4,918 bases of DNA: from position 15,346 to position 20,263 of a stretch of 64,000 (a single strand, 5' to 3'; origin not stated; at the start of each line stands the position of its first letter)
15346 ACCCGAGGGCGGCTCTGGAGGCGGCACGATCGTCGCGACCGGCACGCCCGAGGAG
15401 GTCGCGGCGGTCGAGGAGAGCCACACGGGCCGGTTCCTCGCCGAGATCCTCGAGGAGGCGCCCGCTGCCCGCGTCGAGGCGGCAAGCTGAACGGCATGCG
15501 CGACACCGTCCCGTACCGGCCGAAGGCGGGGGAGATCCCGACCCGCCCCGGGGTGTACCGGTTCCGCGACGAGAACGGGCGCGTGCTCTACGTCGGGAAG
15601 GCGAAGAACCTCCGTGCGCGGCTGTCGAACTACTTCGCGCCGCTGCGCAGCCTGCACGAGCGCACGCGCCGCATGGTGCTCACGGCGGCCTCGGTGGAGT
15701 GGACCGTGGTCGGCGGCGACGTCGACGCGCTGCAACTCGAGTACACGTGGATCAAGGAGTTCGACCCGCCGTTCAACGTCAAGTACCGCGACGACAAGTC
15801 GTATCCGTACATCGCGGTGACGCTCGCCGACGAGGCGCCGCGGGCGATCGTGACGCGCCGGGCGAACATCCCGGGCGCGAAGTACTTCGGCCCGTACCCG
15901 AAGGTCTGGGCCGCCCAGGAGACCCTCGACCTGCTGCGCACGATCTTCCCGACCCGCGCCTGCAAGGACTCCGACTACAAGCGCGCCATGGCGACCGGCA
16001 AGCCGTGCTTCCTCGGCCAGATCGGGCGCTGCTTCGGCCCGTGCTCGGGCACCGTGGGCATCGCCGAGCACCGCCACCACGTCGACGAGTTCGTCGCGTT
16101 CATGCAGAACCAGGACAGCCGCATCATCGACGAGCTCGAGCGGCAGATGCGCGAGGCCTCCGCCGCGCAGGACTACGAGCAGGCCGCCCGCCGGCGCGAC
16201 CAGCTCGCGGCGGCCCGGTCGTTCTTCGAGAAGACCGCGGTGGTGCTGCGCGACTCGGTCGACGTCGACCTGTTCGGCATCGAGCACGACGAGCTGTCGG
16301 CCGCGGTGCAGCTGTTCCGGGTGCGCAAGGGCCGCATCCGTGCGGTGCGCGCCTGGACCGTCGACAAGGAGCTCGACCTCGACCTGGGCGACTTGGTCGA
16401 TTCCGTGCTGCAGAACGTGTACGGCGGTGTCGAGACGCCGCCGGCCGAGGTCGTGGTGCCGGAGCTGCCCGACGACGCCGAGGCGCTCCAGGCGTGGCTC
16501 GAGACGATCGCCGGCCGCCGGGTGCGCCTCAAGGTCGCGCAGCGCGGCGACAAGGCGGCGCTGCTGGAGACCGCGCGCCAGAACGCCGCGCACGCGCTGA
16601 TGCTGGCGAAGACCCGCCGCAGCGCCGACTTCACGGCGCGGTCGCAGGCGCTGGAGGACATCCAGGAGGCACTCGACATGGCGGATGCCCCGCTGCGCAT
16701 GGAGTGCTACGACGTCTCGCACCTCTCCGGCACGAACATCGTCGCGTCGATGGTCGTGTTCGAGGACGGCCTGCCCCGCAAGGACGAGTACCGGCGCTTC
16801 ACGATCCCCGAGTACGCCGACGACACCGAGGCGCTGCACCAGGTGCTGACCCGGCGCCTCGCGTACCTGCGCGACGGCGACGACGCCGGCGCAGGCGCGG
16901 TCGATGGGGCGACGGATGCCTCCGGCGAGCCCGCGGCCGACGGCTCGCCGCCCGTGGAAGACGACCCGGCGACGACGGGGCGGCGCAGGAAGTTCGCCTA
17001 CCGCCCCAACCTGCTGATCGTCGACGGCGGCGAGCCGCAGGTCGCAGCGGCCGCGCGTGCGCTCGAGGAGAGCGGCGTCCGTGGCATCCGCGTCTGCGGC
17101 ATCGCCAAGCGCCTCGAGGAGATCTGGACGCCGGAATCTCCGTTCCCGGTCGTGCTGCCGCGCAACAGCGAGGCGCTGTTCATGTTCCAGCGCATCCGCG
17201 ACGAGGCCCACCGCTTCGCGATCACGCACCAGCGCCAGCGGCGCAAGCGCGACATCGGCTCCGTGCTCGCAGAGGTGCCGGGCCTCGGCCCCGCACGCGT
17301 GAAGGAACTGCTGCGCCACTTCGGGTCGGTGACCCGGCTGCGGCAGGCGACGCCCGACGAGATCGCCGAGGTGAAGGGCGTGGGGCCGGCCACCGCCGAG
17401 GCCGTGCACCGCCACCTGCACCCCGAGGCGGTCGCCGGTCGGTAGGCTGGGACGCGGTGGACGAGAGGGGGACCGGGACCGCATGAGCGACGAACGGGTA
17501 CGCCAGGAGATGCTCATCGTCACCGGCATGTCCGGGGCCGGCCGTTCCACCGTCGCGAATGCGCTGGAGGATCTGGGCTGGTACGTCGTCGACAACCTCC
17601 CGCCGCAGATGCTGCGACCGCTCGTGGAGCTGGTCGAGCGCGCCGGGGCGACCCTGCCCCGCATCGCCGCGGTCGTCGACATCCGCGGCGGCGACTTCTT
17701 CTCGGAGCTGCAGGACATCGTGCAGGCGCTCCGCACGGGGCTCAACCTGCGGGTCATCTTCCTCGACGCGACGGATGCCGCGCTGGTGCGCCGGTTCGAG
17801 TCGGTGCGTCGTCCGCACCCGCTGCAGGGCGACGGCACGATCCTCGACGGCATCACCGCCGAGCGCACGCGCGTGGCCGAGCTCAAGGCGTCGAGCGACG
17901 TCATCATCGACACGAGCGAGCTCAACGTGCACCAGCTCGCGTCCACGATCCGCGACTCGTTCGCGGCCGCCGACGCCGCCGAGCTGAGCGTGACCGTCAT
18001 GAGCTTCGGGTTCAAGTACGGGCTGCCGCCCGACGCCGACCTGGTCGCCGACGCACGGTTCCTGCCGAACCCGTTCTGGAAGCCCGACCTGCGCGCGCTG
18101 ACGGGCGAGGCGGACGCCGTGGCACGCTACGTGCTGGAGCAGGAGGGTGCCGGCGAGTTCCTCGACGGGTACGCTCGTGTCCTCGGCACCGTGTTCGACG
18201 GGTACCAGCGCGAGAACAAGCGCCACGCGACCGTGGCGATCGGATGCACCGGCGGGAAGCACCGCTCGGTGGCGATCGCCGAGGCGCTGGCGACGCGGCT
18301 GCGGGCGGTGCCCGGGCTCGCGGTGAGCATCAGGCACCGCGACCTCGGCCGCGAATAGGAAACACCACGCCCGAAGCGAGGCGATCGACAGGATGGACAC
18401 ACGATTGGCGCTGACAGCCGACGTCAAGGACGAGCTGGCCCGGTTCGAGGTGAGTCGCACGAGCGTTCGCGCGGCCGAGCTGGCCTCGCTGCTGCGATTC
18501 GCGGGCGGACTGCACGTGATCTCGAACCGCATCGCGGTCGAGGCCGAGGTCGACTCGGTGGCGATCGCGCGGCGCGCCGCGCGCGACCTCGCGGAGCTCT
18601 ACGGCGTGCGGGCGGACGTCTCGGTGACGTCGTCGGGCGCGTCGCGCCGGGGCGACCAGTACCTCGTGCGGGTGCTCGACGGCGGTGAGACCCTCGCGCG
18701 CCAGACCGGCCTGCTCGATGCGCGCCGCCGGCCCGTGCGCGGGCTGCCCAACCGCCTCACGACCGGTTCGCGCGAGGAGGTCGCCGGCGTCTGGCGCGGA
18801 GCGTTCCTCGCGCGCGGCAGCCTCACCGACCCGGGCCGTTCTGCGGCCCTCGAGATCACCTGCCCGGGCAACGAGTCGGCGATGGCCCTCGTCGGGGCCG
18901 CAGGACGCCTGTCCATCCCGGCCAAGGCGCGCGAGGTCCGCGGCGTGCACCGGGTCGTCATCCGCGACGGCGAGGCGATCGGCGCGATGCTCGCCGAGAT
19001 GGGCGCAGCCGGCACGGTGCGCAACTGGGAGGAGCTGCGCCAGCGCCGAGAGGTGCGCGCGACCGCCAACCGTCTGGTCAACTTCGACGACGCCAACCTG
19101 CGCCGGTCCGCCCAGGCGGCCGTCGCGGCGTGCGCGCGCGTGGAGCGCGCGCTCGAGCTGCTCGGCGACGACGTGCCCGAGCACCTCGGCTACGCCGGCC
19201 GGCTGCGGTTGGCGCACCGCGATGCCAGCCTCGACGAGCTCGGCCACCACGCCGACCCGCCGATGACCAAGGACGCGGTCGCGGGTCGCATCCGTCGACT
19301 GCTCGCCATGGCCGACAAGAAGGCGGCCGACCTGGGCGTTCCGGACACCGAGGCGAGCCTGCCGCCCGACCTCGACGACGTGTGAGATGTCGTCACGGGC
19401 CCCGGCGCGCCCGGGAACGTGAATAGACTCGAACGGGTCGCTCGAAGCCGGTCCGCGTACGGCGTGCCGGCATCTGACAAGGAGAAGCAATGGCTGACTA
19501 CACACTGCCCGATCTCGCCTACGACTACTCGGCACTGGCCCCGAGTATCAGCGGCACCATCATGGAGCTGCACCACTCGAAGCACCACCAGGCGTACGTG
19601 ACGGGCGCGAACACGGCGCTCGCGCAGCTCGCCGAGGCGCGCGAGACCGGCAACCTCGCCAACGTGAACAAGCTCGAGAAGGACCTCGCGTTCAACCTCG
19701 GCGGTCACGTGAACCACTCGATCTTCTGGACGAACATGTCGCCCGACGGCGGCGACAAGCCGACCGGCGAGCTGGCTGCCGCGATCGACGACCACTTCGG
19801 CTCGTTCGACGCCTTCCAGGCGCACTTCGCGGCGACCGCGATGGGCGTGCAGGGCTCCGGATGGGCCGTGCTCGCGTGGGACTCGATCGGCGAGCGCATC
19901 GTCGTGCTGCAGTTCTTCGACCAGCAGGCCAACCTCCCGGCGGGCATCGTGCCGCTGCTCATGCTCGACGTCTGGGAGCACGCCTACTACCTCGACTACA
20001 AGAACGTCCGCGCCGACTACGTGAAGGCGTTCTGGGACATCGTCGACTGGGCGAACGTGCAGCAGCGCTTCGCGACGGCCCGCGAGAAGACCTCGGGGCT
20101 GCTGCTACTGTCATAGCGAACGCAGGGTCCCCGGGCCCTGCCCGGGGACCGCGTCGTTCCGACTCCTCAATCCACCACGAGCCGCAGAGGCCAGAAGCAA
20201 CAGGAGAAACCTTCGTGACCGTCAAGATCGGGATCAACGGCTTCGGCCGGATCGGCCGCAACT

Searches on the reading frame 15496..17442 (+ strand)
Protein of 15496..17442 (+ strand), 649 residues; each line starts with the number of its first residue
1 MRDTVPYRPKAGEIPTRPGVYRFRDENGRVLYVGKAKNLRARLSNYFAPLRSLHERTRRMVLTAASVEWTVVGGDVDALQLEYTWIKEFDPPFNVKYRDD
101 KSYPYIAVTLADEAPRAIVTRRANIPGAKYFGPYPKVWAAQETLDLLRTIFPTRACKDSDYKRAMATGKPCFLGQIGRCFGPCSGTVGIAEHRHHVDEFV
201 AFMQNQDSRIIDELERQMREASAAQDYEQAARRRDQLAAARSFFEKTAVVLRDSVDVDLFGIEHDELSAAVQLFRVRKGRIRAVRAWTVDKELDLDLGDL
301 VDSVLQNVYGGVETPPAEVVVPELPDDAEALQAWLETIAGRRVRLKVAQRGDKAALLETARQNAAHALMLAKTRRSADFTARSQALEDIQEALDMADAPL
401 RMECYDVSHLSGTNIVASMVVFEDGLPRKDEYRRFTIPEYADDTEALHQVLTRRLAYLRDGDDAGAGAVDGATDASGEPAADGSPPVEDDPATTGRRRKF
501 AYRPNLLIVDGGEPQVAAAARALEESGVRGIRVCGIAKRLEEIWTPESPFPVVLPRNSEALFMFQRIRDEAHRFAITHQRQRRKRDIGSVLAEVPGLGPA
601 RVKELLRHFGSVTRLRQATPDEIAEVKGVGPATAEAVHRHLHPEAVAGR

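Call 52: search_protein_families(library=pfam, proteins=[window:15496-17442:+], max_evalue=0.00001)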
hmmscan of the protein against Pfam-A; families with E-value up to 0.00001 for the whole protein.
window:15496-17442:+ (649 aa): 7 families
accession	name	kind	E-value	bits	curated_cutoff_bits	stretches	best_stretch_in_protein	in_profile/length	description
PF08459.17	UvrC_RNaseH_dom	-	1.6e-47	161.7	22.3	1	390-576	1-159/159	UvrC RNAse H endonuclease domain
PF22920.2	UvrC_RNaseH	-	2.9e-32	111.4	24.3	1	256-369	1-114/116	UvrC Ribonuclease H-like domain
PF14520.12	HHH_5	-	4.2e-11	43.6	27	1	591-641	4-55/57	Helix-hairpin-helix domain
PF01541.30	GIY-YIG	-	3.8e-10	40.4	22.6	1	18-91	2-74/78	GIY-YIG catalytic domain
PF12826.13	HHH_2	-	4.3e-09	36.8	27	1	595-645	9-59/64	Helix-hairpin-helix motif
PF00633.29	HHH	-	1.9e-08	34.2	24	1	614-639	4-29/30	Helix-hairpin-helix motif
PF02151.25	UVR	-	3.2e-08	33.5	21.5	1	209-241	2-34/36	UvrB/uvrC motif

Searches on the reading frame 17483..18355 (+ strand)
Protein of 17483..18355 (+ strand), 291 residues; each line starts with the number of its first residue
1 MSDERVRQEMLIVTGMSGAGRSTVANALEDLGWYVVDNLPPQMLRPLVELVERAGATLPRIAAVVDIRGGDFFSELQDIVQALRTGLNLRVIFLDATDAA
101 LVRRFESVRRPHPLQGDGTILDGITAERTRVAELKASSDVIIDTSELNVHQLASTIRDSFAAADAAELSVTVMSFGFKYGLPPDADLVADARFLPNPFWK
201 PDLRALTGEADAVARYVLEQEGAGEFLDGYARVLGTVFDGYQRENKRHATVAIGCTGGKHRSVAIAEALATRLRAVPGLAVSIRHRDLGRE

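Call 52: search_protein_families(library=pfam, proteins=[window:17483-18355:+], max_evalue=0.00001)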
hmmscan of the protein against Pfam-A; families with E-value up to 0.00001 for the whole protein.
window:17483-18355:+ (291 aa): 2 families
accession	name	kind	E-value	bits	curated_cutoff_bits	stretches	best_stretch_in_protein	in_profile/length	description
PF03668.21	RapZ-like_N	-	8.9e-48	162.5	25.4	1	9-162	2-156/158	RapZ-like N-terminal domain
PF22740.1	PapZ_C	-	3e-43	147.3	27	1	169-288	2-120/121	RapZ C-terminal domain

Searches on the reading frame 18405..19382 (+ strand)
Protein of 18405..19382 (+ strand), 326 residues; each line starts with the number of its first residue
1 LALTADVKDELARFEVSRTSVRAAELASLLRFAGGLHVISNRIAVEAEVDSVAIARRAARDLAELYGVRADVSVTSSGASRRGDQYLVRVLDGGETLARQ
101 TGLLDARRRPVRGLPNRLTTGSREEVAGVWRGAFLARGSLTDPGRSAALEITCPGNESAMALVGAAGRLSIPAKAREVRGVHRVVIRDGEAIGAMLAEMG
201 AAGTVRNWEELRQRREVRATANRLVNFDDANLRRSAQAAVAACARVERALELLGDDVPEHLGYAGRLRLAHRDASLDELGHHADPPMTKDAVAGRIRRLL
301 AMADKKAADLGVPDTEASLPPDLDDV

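Call 52: search_protein_families(library=pfam, proteins=[window:18405-19382:+], max_evalue=0.00001)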
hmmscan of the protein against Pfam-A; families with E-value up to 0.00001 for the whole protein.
window:18405-19382:+ (326 aa): 3 families
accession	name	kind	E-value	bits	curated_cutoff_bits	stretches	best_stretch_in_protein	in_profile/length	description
PF10298.14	WhiA_N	-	3.4e-23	82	23.4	1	20-104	2-86/86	WhiA N-terminal LAGLIDADG-like domain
PF14527.11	LAGLIDADG_WhiA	-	8.5e-23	80.7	23.2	1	128-218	3-93/93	WhiA LAGLIDADG-like domain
PF02650.20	HTH_WhiA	-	2.2e-20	73.3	27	1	221-303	1-84/84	WhiA C-terminal HTH domain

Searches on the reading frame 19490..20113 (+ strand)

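Call 52: search_protein_families(library=pfam, proteins=[window:19490-20113:+], max_evalue=0.00001)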
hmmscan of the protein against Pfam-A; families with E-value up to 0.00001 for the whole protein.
window:19490-20113:+ (208 aa): 2 families
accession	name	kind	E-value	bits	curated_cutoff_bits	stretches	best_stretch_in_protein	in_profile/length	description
PF02777.23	Sod_Fe_C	-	1.7e-37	128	20.9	1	91-193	1-102/102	Iron/manganese superoxide dismutases, C-terminal domain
PF00081.27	Sod_Fe_N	-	1.3e-32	112.5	27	1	3-84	1-82/82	Iron/manganese superoxide dismutases, alpha-hairpin domain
